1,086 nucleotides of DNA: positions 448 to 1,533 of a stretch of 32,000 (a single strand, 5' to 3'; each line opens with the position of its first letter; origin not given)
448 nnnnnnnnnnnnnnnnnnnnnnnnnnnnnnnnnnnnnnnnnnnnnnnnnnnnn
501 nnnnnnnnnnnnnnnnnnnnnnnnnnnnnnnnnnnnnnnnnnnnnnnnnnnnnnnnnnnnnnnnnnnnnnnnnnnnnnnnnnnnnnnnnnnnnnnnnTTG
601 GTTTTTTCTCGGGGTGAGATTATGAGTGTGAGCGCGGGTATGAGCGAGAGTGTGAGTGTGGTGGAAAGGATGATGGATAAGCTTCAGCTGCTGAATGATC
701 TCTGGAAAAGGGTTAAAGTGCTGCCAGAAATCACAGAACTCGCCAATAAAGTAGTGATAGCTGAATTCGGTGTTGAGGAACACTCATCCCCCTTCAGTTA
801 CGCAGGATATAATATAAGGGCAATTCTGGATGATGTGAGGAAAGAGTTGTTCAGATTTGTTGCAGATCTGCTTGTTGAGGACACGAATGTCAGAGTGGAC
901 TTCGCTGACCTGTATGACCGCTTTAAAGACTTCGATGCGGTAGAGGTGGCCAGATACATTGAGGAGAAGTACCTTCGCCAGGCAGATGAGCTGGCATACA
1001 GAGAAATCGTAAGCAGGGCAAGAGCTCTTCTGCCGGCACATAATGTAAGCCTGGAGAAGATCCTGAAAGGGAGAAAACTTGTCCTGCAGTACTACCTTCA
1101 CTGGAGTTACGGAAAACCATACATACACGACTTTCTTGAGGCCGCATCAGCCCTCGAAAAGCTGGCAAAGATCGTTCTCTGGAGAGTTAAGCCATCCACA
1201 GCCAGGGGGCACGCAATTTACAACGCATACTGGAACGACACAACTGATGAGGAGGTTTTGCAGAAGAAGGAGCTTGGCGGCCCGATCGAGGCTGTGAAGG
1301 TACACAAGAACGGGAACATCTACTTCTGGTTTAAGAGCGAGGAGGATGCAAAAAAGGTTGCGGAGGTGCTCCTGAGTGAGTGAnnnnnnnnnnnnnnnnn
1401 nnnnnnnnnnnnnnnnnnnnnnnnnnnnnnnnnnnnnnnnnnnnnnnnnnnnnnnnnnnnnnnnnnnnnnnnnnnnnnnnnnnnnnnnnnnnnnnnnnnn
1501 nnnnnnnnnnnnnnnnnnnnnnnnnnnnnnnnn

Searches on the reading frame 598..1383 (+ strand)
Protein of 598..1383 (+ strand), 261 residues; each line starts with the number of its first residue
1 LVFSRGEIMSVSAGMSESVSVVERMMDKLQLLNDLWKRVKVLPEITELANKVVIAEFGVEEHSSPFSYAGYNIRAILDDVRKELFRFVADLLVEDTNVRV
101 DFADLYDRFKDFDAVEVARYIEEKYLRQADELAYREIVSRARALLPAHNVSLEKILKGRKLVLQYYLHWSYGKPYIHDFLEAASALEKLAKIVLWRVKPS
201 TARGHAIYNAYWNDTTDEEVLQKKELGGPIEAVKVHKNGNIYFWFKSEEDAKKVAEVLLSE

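Call 25: search_protein_families(library=pfam, proteins=[window:598-1383:+], max_evalue=0.01)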
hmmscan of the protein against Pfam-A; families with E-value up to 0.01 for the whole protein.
window:598-1383:+ (261 aa): 1 family
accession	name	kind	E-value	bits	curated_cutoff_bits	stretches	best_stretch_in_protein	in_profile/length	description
PF13708.11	DUF4942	-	0.0074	16.4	25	0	123-254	52-180/190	Domain of unknown function (DUF4942)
